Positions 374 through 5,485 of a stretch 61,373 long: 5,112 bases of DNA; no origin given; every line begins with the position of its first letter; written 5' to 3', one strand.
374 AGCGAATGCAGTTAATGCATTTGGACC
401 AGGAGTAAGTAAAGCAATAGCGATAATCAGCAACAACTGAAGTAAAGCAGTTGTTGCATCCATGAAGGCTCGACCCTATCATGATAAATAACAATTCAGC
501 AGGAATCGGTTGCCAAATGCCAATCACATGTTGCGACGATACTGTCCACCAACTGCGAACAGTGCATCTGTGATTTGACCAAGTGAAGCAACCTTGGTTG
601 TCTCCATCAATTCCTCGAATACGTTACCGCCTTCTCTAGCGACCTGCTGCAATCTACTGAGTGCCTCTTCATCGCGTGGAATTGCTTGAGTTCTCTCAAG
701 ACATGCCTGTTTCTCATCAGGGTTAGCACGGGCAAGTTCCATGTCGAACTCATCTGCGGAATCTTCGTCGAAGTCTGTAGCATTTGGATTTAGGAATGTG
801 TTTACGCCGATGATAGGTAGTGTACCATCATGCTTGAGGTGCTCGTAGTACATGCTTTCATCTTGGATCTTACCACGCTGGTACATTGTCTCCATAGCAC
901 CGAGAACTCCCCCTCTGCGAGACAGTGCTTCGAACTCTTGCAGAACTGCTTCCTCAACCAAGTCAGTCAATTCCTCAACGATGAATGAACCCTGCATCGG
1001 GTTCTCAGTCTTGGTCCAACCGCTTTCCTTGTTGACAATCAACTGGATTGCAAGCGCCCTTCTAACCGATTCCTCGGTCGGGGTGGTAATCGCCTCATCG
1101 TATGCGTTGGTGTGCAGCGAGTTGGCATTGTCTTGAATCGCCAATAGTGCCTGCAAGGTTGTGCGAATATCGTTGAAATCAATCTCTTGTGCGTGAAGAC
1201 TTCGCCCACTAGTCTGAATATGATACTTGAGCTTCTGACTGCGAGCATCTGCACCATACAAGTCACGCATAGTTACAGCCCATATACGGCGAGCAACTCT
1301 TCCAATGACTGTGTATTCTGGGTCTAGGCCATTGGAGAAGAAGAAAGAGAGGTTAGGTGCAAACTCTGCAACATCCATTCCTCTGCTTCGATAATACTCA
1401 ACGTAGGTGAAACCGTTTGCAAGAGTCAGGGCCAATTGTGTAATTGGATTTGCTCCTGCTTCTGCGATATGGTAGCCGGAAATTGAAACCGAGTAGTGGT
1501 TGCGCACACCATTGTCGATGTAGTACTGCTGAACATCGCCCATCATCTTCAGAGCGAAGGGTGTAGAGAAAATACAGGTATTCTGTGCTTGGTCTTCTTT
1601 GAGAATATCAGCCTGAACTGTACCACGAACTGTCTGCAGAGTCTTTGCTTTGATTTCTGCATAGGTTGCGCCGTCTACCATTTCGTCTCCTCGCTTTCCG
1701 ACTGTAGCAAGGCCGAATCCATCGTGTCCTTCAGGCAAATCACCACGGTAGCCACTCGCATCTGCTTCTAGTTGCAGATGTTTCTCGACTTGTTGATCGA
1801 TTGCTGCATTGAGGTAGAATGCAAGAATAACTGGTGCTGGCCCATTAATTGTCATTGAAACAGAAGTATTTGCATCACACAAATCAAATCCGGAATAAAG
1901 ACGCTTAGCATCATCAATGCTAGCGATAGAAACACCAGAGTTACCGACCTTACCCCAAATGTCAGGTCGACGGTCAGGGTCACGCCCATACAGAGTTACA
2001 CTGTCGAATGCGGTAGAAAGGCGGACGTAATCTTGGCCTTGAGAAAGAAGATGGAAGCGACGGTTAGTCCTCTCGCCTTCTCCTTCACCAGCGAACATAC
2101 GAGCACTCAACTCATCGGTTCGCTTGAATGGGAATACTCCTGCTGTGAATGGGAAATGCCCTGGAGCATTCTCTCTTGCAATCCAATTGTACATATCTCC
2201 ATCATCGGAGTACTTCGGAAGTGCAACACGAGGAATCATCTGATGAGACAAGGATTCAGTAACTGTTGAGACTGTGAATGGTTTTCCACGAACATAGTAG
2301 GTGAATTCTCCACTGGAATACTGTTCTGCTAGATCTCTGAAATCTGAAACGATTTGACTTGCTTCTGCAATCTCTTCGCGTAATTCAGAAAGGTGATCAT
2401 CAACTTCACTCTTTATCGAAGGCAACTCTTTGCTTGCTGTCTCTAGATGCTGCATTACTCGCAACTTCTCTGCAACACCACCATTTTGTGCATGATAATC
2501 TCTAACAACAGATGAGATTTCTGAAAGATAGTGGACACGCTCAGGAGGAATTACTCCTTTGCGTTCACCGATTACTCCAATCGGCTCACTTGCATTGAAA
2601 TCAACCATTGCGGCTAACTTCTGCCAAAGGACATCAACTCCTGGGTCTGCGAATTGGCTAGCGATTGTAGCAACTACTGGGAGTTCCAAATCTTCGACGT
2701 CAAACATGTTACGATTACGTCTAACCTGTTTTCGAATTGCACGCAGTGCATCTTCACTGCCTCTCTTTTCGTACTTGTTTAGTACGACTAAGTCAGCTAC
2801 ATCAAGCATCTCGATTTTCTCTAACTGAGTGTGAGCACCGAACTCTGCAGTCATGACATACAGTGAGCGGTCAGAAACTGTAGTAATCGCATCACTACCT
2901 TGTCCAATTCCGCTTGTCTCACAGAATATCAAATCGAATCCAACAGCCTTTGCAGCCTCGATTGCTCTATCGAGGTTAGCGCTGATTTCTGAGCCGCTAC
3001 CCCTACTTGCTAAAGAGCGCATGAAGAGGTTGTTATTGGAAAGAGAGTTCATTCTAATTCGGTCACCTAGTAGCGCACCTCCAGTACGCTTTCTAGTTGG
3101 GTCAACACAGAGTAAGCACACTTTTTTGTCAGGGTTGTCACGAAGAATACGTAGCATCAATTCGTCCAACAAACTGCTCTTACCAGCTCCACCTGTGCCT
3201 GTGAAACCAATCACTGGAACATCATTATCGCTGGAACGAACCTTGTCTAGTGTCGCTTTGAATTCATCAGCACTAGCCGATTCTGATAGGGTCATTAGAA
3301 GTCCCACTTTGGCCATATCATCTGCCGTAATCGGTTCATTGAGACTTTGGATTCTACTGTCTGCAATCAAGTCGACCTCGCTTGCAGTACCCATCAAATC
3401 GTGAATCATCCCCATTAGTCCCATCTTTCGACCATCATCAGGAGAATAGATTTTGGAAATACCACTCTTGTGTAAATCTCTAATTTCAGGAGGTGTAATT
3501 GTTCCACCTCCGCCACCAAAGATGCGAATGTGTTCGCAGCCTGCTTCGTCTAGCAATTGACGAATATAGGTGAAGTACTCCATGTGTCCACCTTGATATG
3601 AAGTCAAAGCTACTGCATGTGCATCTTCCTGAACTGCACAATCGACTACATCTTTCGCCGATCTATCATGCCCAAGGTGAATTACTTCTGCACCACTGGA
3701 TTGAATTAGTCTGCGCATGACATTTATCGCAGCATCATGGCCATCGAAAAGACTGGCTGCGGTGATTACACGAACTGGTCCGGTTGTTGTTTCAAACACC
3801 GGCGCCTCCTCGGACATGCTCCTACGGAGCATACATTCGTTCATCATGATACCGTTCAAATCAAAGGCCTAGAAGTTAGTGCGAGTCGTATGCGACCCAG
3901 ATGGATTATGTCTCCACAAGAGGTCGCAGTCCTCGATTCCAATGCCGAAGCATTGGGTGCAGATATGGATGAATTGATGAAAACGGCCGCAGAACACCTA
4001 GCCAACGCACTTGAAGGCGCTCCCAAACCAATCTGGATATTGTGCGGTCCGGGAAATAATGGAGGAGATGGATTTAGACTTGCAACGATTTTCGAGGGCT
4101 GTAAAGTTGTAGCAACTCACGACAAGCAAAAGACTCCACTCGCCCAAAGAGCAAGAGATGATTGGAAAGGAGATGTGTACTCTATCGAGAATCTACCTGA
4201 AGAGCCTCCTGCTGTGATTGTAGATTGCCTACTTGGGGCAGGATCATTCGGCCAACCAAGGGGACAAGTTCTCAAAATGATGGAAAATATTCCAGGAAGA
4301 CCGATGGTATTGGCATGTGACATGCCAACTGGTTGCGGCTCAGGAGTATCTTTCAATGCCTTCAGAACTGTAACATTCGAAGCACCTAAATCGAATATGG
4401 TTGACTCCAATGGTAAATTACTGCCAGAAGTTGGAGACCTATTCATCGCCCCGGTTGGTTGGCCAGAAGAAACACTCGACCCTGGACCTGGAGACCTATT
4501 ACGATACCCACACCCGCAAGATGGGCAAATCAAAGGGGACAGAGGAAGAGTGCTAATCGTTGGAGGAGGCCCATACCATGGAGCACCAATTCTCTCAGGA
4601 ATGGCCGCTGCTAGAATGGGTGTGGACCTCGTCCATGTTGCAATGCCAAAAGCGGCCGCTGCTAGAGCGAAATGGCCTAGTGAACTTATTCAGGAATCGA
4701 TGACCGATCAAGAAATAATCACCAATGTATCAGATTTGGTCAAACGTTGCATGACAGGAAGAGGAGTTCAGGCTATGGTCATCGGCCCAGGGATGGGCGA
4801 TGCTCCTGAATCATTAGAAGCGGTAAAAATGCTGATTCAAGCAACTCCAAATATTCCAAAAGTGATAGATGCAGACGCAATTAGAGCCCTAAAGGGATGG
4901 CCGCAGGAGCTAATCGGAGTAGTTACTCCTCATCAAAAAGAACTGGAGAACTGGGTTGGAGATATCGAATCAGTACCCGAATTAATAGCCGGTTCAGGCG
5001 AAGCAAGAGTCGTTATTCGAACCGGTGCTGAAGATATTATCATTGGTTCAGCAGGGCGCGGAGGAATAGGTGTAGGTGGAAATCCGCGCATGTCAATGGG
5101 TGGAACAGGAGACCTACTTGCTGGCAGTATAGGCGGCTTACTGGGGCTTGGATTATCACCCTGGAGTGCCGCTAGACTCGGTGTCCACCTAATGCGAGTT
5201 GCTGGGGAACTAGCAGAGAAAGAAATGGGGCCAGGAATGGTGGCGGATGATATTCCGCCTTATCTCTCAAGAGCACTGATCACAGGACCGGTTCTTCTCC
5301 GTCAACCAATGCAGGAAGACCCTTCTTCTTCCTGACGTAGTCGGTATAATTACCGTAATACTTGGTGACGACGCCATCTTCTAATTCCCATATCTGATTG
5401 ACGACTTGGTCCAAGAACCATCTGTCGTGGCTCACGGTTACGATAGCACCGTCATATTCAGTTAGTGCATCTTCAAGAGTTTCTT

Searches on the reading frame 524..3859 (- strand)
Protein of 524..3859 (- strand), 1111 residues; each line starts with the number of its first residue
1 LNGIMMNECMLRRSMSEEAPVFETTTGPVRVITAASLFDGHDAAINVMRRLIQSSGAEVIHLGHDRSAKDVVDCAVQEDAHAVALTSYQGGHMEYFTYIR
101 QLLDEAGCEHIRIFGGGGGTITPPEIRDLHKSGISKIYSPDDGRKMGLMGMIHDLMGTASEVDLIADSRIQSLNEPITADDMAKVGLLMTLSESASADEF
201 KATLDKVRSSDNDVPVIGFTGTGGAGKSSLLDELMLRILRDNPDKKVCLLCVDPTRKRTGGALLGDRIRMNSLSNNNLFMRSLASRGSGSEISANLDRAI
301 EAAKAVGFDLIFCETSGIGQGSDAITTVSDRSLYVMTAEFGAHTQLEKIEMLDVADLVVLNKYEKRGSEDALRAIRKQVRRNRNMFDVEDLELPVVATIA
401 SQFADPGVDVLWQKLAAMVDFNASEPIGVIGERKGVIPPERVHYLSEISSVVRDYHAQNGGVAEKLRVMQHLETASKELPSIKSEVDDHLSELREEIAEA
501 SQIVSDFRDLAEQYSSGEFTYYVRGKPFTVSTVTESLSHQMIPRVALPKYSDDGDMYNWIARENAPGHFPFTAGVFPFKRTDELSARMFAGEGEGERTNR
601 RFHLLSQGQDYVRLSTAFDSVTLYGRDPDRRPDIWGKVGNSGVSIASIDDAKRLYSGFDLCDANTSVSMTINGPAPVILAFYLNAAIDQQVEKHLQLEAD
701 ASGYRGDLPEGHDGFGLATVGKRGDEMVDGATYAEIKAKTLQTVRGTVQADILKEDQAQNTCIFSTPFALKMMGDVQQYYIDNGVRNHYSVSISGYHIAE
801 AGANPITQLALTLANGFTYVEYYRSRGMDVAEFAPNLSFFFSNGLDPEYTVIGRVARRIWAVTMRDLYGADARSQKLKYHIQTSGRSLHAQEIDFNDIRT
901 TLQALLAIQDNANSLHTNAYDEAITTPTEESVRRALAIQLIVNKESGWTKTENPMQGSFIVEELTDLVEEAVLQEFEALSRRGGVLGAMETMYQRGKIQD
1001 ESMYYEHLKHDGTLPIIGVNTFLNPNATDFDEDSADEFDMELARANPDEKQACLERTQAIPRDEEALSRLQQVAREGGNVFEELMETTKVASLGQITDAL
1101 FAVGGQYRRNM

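Call 33: search_protein_families(library=pfam, proteins=[window:524-3859:-], max_evalue=0.00001)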
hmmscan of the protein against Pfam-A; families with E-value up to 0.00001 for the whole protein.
window:524-3859:- (1111 aa): 4 families
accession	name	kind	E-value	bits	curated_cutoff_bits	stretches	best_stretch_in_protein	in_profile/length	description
PF01642.28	MM_CoA_mutase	-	1.7e-113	380.4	22.1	1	561-1103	23-510/512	Methylmalonyl-CoA mutase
PF03308.22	MeaB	-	3.9e-41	141.3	23.1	1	188-420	4-236/273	Methylmalonyl Co-A mutase-associated GTPase MeaB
PF02310.24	B12-binding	-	6.7e-13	49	32.1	1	30-130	2-102/121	B12 binding domain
PF02492.25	cobW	-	3.9e-08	33.5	20.7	1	215-384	1-174/180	CobW/HypB/UreG, nucleotide-binding domain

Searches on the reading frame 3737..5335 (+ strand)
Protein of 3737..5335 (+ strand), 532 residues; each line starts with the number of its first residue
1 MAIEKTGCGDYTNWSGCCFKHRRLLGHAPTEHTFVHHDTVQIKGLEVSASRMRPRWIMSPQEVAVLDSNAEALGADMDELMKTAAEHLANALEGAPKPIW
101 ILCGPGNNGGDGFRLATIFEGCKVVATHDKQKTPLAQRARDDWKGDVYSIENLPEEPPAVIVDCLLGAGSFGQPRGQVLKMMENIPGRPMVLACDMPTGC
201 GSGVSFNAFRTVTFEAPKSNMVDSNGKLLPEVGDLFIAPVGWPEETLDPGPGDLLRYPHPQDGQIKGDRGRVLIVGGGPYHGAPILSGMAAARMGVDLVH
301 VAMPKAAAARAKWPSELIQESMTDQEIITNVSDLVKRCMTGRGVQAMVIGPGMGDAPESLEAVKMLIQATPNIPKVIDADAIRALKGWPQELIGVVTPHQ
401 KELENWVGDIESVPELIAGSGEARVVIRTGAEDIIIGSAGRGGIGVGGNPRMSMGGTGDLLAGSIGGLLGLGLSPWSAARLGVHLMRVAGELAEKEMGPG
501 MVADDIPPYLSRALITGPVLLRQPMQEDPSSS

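Call 33: search_protein_families(library=pfam, proteins=[window:3737-5335:+], max_evalue=0.00001)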
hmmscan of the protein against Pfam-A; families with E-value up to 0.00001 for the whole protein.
window:3737-5335:+ (532 aa): 2 families
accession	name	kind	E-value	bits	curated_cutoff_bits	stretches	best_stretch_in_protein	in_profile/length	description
PF01256.23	Carb_kinase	-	9.7e-32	110.8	27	1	272-507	1-237/242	NAD(P)H-hydrate dehydratase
PF03853.21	YjeF_N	-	8.1e-19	68.7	24.9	1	78-218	2-167/169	YjeF-related protein N-terminus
